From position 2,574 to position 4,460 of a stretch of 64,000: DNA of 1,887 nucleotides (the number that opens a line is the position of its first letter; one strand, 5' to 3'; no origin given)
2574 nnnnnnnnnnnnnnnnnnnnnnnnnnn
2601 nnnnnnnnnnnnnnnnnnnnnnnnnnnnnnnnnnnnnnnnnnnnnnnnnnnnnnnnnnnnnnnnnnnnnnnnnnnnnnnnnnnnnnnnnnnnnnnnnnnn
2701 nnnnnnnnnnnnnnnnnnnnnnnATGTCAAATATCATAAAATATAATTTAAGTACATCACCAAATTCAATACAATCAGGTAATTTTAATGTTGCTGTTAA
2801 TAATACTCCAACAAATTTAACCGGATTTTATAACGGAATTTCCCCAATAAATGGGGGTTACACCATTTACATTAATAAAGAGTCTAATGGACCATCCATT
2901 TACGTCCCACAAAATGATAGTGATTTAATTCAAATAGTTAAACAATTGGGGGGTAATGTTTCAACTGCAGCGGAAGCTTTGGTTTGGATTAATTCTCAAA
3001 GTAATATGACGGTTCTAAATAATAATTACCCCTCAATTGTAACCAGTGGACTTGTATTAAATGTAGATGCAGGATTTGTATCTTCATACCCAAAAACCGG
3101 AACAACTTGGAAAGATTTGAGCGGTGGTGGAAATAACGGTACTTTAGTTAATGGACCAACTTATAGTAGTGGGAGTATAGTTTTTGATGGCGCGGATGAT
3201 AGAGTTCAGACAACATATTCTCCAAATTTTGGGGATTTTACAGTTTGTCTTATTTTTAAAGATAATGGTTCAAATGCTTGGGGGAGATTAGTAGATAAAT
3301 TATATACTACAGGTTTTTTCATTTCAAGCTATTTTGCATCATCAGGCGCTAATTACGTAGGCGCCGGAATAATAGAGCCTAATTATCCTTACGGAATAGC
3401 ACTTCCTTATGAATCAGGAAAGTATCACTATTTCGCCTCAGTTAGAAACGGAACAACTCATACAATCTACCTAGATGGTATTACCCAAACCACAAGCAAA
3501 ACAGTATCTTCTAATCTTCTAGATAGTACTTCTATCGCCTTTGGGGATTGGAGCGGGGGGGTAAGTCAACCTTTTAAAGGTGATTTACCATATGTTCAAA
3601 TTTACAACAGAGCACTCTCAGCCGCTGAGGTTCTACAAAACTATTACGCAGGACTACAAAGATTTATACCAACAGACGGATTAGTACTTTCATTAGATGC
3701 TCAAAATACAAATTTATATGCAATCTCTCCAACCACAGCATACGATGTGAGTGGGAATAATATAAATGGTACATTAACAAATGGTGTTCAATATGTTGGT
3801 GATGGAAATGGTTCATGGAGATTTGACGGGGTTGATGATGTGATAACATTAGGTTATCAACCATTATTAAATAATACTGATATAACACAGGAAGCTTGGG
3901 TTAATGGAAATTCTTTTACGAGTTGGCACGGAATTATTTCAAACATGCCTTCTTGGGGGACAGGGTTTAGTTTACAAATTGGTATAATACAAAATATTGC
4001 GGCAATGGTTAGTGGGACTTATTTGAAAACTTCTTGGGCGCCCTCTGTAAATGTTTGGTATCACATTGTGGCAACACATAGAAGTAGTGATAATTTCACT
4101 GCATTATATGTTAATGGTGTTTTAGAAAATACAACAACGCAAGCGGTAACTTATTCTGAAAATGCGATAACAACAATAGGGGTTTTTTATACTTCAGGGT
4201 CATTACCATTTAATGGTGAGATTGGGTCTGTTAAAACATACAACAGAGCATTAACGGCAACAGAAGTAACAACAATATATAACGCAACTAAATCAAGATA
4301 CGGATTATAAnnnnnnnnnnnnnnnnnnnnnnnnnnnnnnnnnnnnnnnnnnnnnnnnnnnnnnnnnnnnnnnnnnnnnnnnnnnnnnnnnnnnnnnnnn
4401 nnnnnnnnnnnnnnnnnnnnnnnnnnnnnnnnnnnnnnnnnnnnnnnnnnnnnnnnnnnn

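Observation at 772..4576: Plus-strand module of a 16-unit tandem-repeat protein and a double-LamG protein, a likely host-interaction cassette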

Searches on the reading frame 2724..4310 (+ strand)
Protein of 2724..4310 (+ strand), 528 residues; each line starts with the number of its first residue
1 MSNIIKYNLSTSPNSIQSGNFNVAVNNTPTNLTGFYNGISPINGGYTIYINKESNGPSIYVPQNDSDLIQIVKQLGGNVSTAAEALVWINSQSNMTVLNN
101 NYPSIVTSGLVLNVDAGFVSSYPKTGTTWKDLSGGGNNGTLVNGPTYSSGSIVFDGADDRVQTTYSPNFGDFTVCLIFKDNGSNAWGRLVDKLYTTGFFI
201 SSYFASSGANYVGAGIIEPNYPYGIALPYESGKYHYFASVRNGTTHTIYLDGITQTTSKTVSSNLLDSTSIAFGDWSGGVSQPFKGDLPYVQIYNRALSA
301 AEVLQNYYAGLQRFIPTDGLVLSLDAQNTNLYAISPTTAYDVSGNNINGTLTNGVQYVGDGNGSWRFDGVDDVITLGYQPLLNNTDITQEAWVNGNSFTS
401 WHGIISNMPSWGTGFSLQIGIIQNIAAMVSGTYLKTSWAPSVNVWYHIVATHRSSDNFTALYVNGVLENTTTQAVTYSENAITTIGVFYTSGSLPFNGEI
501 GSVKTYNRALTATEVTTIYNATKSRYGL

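Call 6: search_protein_families(library=pfam, proteins=[window:2724-4310:+], max_evalue=0.1)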
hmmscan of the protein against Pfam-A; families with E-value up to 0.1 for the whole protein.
window:2724-4310:+ (528 aa): 3 families
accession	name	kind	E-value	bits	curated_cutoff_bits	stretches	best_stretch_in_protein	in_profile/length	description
PF13385.13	Laminin_G_3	-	2.6e-33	115.8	27.6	2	368-515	1-150/151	Concanavalin A-like lectin/glucanases superfamily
PF02973.23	Sialidase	-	4.3e-08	33.3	26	1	453-522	113-188/189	Sialidase, N-terminal domain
PF00354.24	Pentaxin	-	0.003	17.7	25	0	437-522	77-170/194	Pentaxin family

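Call 7: search_protein_families(library=phrogs, proteins=[window:2724-4310:+], max_evalue=0.01)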
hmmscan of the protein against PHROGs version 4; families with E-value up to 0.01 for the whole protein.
window:2724-4310:+ (528 aa): 7 families
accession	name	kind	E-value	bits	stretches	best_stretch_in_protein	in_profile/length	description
phrog_24074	-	unknown function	6.2e-45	154.8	3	99-311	651-887/892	-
phrog_8510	-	head and packaging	6.9e-39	134.4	2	333-526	701-904/1348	virion structural protein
phrog_22373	-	unknown function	1.5e-15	57.6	2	240-325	351-438/688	-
phrog_17347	-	unknown function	1.1e-13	52.6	2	125-311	19-209/312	-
phrog_4390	-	unknown function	4.9e-12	46.9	2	121-319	38-250/253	-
phrog_38104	-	unknown function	2.6e-06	27.9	1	96-157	80-142/320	-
phrog_14220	-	unknown function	7.8e-06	26.2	0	229-306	107-179/401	-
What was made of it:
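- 2724..4310 (+): Double Laminin_G_3 protein (528 aa). It has a conserved N-terminal region (aa 1-155), LamG1 (about aa 121-319), a conserved linker (aa 286-362) and LamG2 (aa 368-515). Pfam and PHROG hits (calls 6, 7).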

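Call 15: list_cluster_members(proteins=[P0077, P0027, P0038, P0046, P0117, window:772-2175:+, window:2724-4307:+])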
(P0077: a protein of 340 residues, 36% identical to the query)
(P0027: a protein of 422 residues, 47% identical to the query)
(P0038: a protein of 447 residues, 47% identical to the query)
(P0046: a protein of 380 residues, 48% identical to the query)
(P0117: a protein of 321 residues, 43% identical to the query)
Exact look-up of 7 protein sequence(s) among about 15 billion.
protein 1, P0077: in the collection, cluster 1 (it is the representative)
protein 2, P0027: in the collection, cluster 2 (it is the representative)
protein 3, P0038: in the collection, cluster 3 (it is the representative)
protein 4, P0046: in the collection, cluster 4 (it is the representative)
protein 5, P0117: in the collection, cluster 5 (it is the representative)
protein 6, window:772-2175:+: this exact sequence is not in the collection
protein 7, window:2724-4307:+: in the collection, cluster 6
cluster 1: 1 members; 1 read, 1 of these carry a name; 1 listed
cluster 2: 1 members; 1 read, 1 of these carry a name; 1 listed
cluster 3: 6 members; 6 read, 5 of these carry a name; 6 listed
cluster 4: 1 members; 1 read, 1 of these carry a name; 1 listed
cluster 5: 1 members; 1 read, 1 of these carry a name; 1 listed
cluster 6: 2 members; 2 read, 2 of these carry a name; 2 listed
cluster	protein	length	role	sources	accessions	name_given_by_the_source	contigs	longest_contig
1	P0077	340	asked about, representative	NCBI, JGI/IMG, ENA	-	hypothetical protein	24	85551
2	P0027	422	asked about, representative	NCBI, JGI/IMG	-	hypothetical protein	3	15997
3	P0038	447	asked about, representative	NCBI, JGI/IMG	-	hypothetical protein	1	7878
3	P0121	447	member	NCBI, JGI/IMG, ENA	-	hypothetical protein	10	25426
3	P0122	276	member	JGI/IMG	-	hypothetical protein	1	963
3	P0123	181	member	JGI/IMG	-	hypothetical protein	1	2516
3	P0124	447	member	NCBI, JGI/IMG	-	hypothetical protein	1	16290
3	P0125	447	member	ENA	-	-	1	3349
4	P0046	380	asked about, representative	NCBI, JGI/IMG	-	hypothetical protein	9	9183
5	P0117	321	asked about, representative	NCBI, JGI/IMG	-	hypothetical protein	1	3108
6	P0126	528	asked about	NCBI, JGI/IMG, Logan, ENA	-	hypothetical protein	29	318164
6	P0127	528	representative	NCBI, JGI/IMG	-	hypothetical protein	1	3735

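Call 22: find_homologous_proteins(query=window:2724-4307:+)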
Query window:2724-4307:+ (528 aa): 1909 proteins with E <= 0.001 among 8000 candidates; the best 120 are listed.
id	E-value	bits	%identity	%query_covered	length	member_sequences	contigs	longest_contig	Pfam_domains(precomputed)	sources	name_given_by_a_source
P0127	0.0e+0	1169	100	100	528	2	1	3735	PF13385.14,PF02973.23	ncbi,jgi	jgi:hypothetical protein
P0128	3.3e-214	730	70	100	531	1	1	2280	PF13385.14,PF02973.23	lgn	-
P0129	3.6e-213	727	66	100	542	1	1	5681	PF13385.14,PF02973.23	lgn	-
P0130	7.4e-207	706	66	100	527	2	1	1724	PF13385.14,PF02973.23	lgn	-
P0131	2.1e-138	480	51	100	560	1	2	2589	PF13385.14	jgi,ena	jgi:hypothetical protein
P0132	5.5e-138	479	51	100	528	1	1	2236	PF13385.14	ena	-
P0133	1.6e-133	464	50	100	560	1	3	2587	PF13385.14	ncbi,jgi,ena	jgi:hypothetical protein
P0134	2.0e-133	464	51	100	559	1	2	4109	PF13385.14,PF02973.23,PF02210.32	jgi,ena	jgi:hypothetical protein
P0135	5.1e-132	459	48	100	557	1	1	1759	PF13385.14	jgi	jgi:hypothetical protein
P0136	2.7e-131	457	42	98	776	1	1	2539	PF13385.14,PF02973.23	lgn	-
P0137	4.2e-130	453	48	100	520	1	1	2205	PF13385.14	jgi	jgi:hypothetical protein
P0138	2.3e-129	450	50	100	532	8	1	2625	PF13385.14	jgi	jgi:hypothetical protein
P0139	7.6e-129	449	51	100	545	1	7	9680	PF13385.14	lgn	-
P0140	1.4e-128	448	50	100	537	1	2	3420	PF13385.14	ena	-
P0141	6.9e-128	446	50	100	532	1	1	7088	PF13385.14,PF02973.23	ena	-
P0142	1.1e-127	445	49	100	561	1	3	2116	PF13385.14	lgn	-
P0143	6.4e-127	442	53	56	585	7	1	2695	PF13385.14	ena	-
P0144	1.7e-126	441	50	100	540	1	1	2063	PF07953.21,PF13385.14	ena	-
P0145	4.2e-126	440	45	100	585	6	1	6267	PF13385.14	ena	-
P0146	4.9e-125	436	49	100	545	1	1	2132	PF13385.14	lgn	-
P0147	5.5e-125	436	48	100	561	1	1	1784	PF13385.14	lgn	-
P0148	5.7e-125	436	42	98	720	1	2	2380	PF13385.14,PF02973.23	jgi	-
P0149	1.7e-124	434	50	100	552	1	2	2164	PF07953.21,PF13385.14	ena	-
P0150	1.8e-124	434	47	100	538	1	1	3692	PF13385.14,PF02973.23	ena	-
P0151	5.1e-124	433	50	100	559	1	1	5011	PF13385.14,PF02973.23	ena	-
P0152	8.6e-124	432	49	100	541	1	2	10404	PF13385.14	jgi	jgi:hypothetical protein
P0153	1.7e-123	431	47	100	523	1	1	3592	PF13385.14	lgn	-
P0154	2.0e-123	431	49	100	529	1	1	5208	PF07953.21,PF13385.14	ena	-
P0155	5.1e-123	429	50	100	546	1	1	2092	PF07953.21,PF13385.14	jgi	jgi:hypothetical protein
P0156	2.4e-122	427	46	100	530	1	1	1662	PF13385.14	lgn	-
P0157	3.2e-122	427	48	100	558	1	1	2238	PF13385.14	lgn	-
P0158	4.4e-122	426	47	100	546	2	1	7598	PF13385.14,PF02973.23,PF02210.32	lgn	-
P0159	6.7e-122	426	47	100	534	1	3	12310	PF13385.14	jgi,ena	-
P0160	7.0e-122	426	38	95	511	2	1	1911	PF07953.21,PF13385.14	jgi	-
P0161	1.1e-121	425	49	100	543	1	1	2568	PF13385.14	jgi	jgi:hypothetical protein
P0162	1.7e-121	424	45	100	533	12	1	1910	PF13385.14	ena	-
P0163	1.4e-120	421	50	100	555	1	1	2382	PF07953.21,PF13385.14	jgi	jgi:hypothetical protein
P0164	3.8e-120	420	47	100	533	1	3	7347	PF13385.14,PF02973.23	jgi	jgi:hypothetical protein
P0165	5.0e-120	420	46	100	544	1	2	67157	PF13385.14,PF02973.23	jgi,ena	jgi:hypothetical protein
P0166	5.0e-120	420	47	100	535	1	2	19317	PF13385.14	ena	-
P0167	7.3e-120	419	69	39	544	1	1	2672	PF13385.14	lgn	-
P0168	8.8e-120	419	50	100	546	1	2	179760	PF13385.14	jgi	jgi:Concanavalin A-like lectin/glucanases superfamily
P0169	1.8e-119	418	48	100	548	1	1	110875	PF13385.14,PF02973.23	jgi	-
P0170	2.4e-119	417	49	100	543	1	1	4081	PF13385.14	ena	-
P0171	2.7e-119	417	49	100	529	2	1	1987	PF13385.14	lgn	-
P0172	1.9e-118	414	48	70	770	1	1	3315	PF13385.14,PF02973.23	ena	-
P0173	1.9e-118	414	47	100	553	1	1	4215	PF13385.14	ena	-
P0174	5.2e-118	413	45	100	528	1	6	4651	PF13385.14,PF02973.23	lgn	-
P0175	5.9e-118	413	47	100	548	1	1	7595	PF13385.14,PF02973.23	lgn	-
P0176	1.1e-117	412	37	100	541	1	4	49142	PF13385.14,PF02973.23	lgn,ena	-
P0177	2.5e-117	411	45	100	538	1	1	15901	PF13385.14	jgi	-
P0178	3.0e-117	410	47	100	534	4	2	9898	PF13385.14,PF02973.23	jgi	jgi:hypothetical protein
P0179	7.5e-117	409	50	100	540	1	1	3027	PF07953.21,PF13385.14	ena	-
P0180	1.2e-116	408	46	100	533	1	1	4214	PF13385.14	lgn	-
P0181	1.7e-116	408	46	100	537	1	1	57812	PF13385.14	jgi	-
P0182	3.0e-116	407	37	100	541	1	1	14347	PF13385.14,PF02973.23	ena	-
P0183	4.6e-116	407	37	100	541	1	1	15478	PF13385.14,PF02973.23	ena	-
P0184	7.2e-116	406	46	100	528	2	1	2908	PF13385.14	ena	-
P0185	1.1e-115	405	46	100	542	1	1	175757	PF13385.14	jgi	-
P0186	2.1e-115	404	48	100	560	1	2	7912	PF13385.14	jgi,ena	-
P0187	2.5e-115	404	48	100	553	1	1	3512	PF13385.14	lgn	-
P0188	2.6e-115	404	47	100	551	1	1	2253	PF13385.14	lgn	-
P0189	2.9e-115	404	46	100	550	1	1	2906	PF07953.21,PF13385.14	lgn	-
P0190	2.9e-115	404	41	98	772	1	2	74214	PF13385.14,PF02973.23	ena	-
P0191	5.6e-115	403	53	51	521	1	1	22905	PF13385.14,PF02973.23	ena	-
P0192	1.5e-114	402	66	41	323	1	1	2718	PF13385.14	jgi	-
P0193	3.0e-114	401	47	100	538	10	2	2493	PF13385.14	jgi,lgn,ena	jgi:hypothetical protein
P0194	4.4e-114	400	47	100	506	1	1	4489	PF13385.14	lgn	-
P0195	5.5e-114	400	46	100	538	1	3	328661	PF13385.14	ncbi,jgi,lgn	jgi:hypothetical protein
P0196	5.9e-114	400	45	100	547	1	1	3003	PF07953.21,PF13385.14,PF02973.23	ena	-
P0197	7.8e-114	399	47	100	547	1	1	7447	PF13385.14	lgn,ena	-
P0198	9.1e-114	399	53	51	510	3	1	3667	PF13385.14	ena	-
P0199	1.1e-113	399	44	100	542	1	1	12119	PF13385.14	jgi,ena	jgi:hypothetical protein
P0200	1.1e-113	399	46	100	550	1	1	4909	PF13385.14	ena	-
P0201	1.6e-113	398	36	100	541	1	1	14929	PF13385.14,PF02973.23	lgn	-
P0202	1.7e-113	398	47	100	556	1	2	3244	PF13385.14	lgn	-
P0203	2.4e-113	398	45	100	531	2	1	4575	PF13385.14,PF02973.23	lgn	-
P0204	2.5e-113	397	48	100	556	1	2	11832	PF07953.21,PF13385.14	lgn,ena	-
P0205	4.8e-113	397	47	100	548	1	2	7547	PF13385.14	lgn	-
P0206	1.5e-112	395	45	100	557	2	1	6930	PF13385.14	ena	-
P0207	1.9e-112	395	52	51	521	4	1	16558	PF13385.14,PF02973.23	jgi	-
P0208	4.8e-112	393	47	100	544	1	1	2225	PF13385.14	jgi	-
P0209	6.6e-112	393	52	51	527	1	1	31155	PF13385.14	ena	-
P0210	9.4e-112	392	45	100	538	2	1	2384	PF13385.14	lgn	-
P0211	1.1e-111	392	46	100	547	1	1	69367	PF13385.14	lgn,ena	-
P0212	5.4e-111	390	47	100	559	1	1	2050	PF13385.14,PF02973.23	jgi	jgi:hypothetical protein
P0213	6.1e-111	390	46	100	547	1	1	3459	PF13385.14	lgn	-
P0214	1.5e-110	388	43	93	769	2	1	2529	PF13385.14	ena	-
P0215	1.9e-110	388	47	100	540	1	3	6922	PF07953.21,PF13385.14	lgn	-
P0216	3.1e-110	387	47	100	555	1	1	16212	PF07953.21,PF13385.14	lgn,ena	-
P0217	3.2e-110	387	44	100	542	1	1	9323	PF13385.14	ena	-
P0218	3.7e-110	387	46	100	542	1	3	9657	PF13385.14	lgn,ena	-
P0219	5.0e-110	387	45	100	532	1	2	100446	PF13385.14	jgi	jgi:hypothetical protein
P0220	8.9e-110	386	46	100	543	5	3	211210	PF13385.14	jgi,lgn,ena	-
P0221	2.6e-109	384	46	100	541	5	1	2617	PF13385.14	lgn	-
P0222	1.9e-108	381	46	100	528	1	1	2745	PF07953.21,PF13385.14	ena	-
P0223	2.6e-108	381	64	41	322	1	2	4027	PF13385.14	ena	-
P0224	3.9e-108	380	46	100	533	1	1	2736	PF13385.14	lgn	-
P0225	5.3e-108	380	41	94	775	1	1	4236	PF13385.14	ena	-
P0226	8.4e-108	379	42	96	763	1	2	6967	PF13385.14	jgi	jgi:hypothetical protein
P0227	1.0e-107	379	44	100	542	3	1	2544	PF13385.14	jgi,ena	jgi:hypothetical protein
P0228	5.3e-107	377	46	100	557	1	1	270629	PF13385.14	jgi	-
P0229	2.7e-106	374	42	100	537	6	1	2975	PF13385.14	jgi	jgi:hypothetical protein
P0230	1.0e-105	372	43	100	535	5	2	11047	PF00354.25,PF13385.14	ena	-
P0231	1.3e-105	372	45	98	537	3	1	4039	PF13385.14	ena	-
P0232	2.5e-105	371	45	100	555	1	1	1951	PF13385.14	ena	-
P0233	7.1e-104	366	45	100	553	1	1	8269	PF07953.21,PF13385.14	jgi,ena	jgi:hypothetical protein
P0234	2.3e-103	365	40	100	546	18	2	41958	PF00354.25,PF13385.14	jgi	-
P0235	6.1e-103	363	44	100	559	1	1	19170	PF07953.21,PF13385.14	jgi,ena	-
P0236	3.7e-102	361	44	100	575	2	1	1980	PF07953.21,PF13385.14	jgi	jgi:hypothetical protein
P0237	3.9e-102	361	46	81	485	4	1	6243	PF13385.14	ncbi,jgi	jgi:hypothetical protein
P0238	4.0e-102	360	44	100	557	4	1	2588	PF13385.14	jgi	jgi:hypothetical protein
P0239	7.7e-102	360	43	100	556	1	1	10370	PF07953.21,PF13385.14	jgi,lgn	jgi:hypothetical protein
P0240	9.3e-102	359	40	100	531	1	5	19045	PF13385.14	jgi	jgi:hypothetical protein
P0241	4.9e-99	350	43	100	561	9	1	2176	PF07953.21,PF13385.14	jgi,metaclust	metaclust:\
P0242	4.9e-99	350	40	100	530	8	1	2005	PF13385.14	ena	-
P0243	5.5e-99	350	44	100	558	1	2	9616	PF07953.21,PF13385.14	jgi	jgi:hypothetical protein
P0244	8.6e-99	350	44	100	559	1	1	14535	PF07953.21,PF13385.14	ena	-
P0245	2.2e-98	348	43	100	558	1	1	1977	PF07953.21,PF13385.14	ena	-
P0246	2.8e-98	348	44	100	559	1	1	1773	PF13385.14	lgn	-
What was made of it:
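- On Laminin_G_3 / concanavalin A-like lectin superfamily (PF13385): Full-length homologues carry the same precomputed Pfam hit (call 22).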

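Call 28: find_encoding_contigs(protein=P0195, flank=8000, max_places=1)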
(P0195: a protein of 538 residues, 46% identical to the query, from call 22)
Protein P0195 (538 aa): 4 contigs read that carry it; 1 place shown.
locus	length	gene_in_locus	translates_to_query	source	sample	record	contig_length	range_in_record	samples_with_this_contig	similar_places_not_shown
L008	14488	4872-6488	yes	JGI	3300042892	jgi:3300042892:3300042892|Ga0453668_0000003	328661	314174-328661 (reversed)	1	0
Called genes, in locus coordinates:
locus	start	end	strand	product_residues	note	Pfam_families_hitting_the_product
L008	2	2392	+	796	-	?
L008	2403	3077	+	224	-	PF13385:Laminin_G_3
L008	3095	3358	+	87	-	-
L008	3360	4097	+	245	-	-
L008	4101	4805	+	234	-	PF13385:Laminin_G_3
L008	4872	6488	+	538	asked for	PF13385:Laminin_G_3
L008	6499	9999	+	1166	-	PF13385:Laminin_G_3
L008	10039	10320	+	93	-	-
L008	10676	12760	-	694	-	-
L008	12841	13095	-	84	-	-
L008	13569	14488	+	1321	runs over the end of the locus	-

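Call 29: find_encoding_contigs(protein=P0168, flank=8000, max_places=1)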
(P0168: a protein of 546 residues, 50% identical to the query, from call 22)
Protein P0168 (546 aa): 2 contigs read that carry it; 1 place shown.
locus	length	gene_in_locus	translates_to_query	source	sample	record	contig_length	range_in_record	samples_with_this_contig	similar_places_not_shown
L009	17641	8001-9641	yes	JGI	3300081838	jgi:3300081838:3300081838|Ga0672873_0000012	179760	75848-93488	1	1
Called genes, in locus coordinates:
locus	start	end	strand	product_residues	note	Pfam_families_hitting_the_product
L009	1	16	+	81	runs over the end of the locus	-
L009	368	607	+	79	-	-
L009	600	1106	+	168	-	PF01844:HNH, PF13395:HNH_4, PF14279:HNH_5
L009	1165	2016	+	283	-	PF13748:ABC_membrane_3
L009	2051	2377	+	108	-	-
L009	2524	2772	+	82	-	-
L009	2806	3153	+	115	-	-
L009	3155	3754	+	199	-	-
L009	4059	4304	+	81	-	-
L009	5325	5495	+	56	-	-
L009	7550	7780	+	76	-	-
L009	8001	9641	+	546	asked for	PF13385:Laminin_G_3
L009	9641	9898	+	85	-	-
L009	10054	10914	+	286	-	-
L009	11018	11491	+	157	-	PF06941:NT5C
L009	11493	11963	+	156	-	PF20274:cREC_REC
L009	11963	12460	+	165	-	-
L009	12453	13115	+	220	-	PF00149:Metallophos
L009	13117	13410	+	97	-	-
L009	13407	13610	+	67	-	-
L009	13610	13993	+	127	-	PF13671:AAA_33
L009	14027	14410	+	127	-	-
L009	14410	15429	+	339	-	PF21189:PHA02142, PF09414:RNA_ligase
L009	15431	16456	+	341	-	PF09511:RNA_lig_T4_1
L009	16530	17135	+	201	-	-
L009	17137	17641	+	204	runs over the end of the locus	-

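Call 31: search_dna_similar(query=window:2724-4307:+, collection=phages, mode=protein, max_rows=25)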
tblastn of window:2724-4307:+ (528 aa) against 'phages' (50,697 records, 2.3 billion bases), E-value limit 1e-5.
Records with a match: 33; places in all: 48; records where one place covers at least 80% of the query: 5.
Best place of each record, by identity: <60% 33.
By first word of the organism name: Synechococcus 14; Cyanophage 9; Flavobacterium 4; Prochlorococcus 2; uncultured 2; Staphylococcus 1; Nitrosopumilaceae 1.
By host as written in the record: Synechococcus 6; Flavobacterium sp. LMO8 4; Synechococcus sp. WH7803 4; - 4; Synechococcus sp. 4; Synechococcus sp. WH 8102 2; Synechococcus sp. SynWH7803 2; Synechococcus sp. WH8101 2; and 3 more.
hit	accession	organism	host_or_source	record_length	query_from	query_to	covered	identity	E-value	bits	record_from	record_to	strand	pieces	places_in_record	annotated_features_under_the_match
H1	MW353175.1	Flavobacterium phage vB_FspM_immuto_2-6A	Flavobacterium sp. LMO8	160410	103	528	81%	34.1%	1e-34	164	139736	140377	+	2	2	structural protein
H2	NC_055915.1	Flavobacterium phage vB_FspM_immuto_2-6A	Flavobacterium sp. LMO8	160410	103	528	81%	34.1%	1e-34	164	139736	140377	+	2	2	structural protein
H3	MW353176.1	Flavobacterium phage vB_FspM_immuto_3-5A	Flavobacterium sp. LMO8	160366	103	528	81%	34.1%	1e-34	164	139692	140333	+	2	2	structural protein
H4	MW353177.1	Flavobacterium phage vB_FspM_immuto_13-6C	Flavobacterium sp. LMO8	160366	103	528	81%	34.1%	1e-34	164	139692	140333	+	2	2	structural protein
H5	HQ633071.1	Synechococcus phage S-SKS1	Synechococcus sp. WH7803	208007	105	526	80%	33.3%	4e-17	171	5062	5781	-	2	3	hypothetical protein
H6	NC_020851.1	Synechococcus phage S-SKS1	Synechococcus sp. WH7803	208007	105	526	80%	33.3%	4e-17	171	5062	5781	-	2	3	hypothetical protein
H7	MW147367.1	Synechococcus phage S-H9-2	Synechococcus sp. WH 8102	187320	106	528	78%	29.4%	2e-6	112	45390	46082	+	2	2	hypothetical protein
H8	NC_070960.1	Synechococcus phage S-H9-2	Synechococcus sp. WH 8102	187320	106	528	78%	29.4%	2e-6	112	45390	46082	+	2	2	hypothetical protein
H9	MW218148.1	Staphylococcus phage vB_StaM_SA1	Staphylococcus lentus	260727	102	528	80%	28.0%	3e-15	107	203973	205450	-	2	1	hypothetical protein (x2)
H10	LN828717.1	Synechococcus phage S-PM2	-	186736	131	528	75%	28.7%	8e-20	100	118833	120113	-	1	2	hypothetical protein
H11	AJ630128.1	Synechococcus phage S-PM2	Synechococcus sp. SynWH7803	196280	131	528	75%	28.7%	8e-20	100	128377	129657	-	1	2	Hypothetical-Protein | belonging to T4-LIKE GC: 864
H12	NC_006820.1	Synechococcus phage S-PM2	Synechococcus sp. SynWH7803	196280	131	528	75%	28.7%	8e-20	100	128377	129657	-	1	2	virion structural protein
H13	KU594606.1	Cyanophage S-RIM32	Synechococcus sp.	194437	125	526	76%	27.9%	8e-17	90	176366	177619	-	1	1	hypothetical protein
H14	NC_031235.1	Cyanophage S-RIM32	Synechococcus sp.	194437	125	526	76%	27.9%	8e-17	90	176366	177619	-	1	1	virion structural protein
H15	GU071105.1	Prochlorococcus phage Syn1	Synechococcus sp. WH8101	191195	129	526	75%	27.9%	7e-14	81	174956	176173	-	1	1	hypothetical protein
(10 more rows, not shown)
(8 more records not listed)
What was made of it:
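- Closest known: Laminin_G_3. Same: Same domain family, at 28-34% identity over about 80% of the query (call 31).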

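Call 32: get_annotated_region(hit=H12, flank=5000)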
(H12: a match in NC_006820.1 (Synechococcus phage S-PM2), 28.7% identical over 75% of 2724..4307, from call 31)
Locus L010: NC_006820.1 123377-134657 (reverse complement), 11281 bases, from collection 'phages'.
description: Synechococcus phage S-PM2, complete genome.
organism: Synechococcus phage S-PM2 (NCBI taxid 238854)
taxonomy: Viruses; Duplodnaviria; Heunggongvirae; Uroviricota; Caudoviricetes; Kyanoviridae; Nodensvirus; Nodensvirus spm2
host: Synechococcus sp. SynWH7803; source: sea water; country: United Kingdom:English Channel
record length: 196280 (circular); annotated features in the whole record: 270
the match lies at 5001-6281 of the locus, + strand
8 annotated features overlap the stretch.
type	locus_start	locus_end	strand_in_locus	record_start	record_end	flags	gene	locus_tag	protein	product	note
CDS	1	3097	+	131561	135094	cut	-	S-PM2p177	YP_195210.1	virion structural protein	T4-LIKE GC: 865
CDS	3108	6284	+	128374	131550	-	-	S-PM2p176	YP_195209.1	virion structural protein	T4-LIKE GC: 864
CDS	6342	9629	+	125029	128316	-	-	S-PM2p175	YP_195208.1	virion structural protein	T4-LIKE GC: 863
CDS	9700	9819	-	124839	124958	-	Hli03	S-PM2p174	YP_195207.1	high light inducible protein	T4-LIKE GC: 267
CDS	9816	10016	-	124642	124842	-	-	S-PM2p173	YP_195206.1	Hypothetical-Protein | belonging to T4-LIKE GC: 862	T4-LIKE GC: 862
CDS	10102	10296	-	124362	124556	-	Hli03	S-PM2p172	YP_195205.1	high light inducible protein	T4-LIKE GC: 267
CDS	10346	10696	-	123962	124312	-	-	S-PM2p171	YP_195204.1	Hypothetical-Protein | belonging to T4-LIKE GC: 355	T4-LIKE GC: 355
CDS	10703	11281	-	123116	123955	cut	-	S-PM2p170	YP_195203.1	putative S-layer protein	T4-LIKE GC: 861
